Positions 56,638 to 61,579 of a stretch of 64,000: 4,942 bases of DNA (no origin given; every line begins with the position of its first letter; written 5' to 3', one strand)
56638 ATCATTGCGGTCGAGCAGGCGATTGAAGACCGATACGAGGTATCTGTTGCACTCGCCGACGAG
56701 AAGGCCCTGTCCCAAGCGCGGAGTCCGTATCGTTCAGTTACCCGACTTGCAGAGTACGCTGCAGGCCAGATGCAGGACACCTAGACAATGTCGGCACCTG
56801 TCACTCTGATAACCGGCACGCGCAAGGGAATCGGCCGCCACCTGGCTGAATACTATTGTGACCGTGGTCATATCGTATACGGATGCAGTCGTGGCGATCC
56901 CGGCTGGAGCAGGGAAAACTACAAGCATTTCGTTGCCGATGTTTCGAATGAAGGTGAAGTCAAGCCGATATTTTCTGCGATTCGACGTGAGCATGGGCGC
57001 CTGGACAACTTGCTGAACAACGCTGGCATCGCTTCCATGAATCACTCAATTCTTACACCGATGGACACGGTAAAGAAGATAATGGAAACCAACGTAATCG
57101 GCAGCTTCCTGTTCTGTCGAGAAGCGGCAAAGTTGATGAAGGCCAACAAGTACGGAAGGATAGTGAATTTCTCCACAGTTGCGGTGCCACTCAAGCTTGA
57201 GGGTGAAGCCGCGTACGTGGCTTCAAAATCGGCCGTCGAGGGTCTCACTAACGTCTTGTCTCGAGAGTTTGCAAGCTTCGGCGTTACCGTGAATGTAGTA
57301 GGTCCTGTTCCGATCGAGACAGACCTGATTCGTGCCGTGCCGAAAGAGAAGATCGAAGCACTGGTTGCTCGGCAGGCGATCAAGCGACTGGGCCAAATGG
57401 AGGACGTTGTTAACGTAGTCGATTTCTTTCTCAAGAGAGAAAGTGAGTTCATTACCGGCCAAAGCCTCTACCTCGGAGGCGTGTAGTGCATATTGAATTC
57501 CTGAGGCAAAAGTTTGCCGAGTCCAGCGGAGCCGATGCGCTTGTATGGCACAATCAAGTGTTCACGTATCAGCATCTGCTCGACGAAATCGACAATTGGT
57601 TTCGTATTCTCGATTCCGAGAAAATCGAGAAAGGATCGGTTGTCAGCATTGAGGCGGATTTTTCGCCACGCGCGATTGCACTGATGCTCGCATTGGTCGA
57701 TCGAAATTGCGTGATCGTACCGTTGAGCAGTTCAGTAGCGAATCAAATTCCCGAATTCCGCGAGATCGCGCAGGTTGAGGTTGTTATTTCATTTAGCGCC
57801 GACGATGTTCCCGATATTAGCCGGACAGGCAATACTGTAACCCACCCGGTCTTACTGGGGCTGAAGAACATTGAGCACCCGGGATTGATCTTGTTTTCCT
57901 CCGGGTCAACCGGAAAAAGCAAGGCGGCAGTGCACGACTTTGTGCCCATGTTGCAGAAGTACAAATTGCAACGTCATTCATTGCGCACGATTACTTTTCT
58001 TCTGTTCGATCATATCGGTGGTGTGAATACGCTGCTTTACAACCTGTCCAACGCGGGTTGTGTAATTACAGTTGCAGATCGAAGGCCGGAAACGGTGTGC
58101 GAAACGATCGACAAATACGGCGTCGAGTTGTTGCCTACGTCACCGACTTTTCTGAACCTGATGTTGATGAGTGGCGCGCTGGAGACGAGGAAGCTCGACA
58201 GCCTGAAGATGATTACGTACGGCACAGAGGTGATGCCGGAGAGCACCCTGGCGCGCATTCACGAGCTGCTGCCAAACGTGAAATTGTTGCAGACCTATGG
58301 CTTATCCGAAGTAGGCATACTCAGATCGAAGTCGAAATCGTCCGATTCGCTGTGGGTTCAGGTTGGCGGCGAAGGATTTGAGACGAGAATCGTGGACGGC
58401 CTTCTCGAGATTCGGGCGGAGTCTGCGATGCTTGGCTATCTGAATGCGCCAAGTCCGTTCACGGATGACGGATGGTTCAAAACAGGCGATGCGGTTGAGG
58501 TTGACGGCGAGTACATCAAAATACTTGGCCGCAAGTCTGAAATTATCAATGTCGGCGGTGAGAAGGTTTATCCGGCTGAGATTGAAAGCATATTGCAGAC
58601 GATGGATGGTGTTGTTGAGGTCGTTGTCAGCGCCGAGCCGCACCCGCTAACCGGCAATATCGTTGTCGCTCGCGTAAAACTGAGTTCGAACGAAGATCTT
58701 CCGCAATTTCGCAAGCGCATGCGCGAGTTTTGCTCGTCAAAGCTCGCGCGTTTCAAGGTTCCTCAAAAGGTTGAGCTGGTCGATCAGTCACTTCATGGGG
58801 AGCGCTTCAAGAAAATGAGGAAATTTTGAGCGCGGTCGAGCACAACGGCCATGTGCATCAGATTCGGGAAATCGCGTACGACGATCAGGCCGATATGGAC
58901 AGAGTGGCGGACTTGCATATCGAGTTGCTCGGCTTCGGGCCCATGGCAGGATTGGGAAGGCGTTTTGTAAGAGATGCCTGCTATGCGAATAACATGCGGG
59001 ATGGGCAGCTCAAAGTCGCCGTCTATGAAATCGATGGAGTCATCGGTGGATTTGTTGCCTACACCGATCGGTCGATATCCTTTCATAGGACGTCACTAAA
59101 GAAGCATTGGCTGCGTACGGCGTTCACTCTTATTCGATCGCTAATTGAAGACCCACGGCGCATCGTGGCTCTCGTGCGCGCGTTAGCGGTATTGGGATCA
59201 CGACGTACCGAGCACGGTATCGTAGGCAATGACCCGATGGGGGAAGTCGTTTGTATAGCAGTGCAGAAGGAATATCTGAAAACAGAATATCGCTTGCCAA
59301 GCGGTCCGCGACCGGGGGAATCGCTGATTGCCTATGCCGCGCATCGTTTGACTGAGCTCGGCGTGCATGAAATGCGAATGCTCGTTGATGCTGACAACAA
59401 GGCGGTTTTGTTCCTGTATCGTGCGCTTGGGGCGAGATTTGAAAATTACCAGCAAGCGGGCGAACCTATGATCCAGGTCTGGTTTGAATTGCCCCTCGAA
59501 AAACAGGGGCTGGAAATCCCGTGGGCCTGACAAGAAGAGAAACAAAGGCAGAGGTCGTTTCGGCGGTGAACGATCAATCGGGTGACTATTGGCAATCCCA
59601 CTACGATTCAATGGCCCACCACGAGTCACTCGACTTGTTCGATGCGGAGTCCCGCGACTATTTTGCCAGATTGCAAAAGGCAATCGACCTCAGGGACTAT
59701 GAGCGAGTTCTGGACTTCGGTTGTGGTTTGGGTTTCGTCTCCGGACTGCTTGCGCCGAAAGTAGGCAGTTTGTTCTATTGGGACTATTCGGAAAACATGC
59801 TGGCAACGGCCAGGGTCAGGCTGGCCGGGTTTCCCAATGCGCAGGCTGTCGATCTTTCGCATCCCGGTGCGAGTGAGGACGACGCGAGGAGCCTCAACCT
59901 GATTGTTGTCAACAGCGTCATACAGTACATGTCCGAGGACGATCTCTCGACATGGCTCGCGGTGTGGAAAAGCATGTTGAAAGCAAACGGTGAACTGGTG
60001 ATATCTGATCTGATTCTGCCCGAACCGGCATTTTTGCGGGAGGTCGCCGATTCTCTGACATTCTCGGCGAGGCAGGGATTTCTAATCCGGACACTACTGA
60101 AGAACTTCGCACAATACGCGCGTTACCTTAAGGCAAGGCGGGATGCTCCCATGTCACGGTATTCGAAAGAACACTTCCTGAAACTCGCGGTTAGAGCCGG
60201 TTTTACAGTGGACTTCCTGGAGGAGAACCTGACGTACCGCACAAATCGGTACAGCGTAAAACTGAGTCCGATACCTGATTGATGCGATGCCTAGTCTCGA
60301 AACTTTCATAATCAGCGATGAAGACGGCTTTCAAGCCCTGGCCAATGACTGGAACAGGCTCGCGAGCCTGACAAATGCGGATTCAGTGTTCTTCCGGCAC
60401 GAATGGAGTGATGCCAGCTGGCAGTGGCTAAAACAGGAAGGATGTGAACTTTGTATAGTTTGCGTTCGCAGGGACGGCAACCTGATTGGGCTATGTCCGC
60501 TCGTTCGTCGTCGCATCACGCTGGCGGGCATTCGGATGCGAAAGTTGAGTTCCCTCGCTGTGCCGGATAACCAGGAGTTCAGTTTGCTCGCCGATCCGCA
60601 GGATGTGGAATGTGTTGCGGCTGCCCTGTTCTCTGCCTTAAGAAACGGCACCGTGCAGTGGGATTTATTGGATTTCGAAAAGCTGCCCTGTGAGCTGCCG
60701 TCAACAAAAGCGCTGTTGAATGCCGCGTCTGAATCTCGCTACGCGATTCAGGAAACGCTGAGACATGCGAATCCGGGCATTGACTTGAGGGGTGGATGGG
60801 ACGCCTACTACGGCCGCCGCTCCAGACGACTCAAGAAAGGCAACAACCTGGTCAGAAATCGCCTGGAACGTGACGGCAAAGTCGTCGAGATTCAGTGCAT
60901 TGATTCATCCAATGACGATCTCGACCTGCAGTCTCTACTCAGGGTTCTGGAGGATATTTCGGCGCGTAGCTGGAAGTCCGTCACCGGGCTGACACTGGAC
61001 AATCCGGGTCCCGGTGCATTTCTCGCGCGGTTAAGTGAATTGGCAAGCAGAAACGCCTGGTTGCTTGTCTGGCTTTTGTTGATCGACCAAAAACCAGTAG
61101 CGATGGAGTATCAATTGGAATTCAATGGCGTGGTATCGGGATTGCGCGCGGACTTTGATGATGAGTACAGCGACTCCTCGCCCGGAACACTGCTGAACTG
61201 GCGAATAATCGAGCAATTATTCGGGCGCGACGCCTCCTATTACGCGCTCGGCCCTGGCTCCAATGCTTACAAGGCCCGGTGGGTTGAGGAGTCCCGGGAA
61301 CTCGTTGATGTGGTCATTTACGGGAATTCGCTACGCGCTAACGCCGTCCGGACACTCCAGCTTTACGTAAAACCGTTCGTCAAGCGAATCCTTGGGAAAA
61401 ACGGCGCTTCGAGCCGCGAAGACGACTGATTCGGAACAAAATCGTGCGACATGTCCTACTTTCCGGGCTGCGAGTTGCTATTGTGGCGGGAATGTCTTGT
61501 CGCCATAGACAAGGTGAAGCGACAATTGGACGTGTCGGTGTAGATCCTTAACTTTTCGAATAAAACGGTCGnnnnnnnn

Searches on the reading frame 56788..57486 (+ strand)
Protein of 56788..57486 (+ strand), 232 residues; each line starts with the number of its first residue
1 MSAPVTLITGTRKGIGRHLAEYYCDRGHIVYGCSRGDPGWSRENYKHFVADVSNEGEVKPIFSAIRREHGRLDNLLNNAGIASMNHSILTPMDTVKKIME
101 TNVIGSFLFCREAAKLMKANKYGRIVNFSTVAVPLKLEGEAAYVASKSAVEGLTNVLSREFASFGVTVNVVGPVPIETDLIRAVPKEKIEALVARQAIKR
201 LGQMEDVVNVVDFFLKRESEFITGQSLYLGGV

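Call 83: search_protein_families(library=pfam, proteins=[window:56788-57486:+], max_evalue=0.001)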
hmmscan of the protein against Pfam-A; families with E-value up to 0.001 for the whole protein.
window:56788-57486:+ (232 aa): 5 families
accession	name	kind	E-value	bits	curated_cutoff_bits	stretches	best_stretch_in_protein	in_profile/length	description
PF13561.12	adh_short_C2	-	4.7e-43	147.9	27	1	12-229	5-231/236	Enoyl-(Acyl carrier protein) reductase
PF00106.31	adh_short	-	8.8e-38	130.2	26.6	1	5-186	2-192/195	short chain dehydrogenase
PF01370.27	Epimerase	-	3e-06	27.3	20.9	1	7-205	2-215/240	NAD dependent epimerase/dehydratase family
PF08659.16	KR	-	5e-05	23.7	22.6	1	6-159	3-165/180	KR domain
PF16363.11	GDP_Man_Dehyd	-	0.00053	20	27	0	7-131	1-130/332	GDP-mannose 4,6 dehydratase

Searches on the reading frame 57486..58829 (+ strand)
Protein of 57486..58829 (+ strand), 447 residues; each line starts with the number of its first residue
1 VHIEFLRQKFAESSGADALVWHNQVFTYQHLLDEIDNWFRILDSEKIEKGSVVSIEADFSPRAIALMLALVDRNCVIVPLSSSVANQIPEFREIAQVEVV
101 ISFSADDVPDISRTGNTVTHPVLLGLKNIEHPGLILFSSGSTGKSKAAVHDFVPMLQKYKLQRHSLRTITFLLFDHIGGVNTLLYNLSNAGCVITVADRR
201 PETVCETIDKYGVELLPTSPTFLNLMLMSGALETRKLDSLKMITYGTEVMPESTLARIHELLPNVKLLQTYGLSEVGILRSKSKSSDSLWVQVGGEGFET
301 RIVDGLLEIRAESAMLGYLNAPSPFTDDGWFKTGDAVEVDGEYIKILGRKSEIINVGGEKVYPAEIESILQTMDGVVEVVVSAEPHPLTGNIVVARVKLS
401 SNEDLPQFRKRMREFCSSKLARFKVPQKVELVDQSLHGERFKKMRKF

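Call 83: search_protein_families(library=pfam, proteins=[window:57486-58829:+], max_evalue=0.001)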
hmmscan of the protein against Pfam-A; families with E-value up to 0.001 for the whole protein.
window:57486-58829:+ (447 aa): 2 families
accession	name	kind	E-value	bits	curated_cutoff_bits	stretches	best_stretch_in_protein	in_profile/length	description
PF00501.34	AMP-binding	-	1.3e-30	106.9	29.9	2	128-279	160-327/384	AMP-binding enzyme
PF13193.12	AMP-binding_C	-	7.7e-12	46.4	24.5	1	365-434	1-68/76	AMP-binding enzyme C-terminal domain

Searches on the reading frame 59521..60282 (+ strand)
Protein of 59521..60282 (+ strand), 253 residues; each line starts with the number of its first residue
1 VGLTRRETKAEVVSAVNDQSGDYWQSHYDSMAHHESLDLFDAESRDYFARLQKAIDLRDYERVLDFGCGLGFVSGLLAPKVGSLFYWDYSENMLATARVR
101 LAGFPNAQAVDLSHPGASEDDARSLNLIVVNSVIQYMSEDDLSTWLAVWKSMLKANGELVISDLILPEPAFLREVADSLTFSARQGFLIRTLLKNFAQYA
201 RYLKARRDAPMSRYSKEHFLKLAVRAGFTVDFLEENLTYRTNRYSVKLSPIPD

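Call 83: search_protein_families(library=pfam, proteins=[window:59521-60282:+], max_evalue=0.001)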
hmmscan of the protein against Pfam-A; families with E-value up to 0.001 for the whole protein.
window:59521-60282:+ (253 aa): 7 families
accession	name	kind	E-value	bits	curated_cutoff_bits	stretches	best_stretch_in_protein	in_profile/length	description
PF08242.18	Methyltransf_12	-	2.8e-12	47.6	30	1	64-159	1-98/98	Methyltransferase domain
PF13649.12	Methyltransf_25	-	1e-10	42.6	27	1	63-157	1-97/97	Methyltransferase domain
PF08241.18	Methyltransf_11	-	7.4e-08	33.4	21.2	1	64-161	1-95/95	Methyltransferase domain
PF13489.12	Methyltransf_23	-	1.2e-07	32.1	27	1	46-230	8-161/164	Methyltransferase domain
PF13847.12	Methyltransf_31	-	3.7e-06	27.1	27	1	60-165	4-113/145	Methyltransferase domain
PF05175.20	MTS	-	1.4e-05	25.2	23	1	54-175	26-153/170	Methyltransferase small domain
PF05891.18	Methyltransf_PK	-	8e-05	22.7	27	1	43-180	37-179/218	AdoMet dependent proline di-methyltransferase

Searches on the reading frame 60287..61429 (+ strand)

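Call 83: search_protein_families(library=pfam, proteins=[window:60287-61429:+], max_evalue=0.001)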
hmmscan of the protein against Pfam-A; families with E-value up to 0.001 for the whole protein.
window:60287-61429:+ (380 aa): 1 family
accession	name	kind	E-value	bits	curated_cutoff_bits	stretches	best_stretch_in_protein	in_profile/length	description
PF13480.13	Acetyltransf_6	-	3.6e-19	69.8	22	1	190-329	11-142/143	Acetyltransferase (GNAT) domain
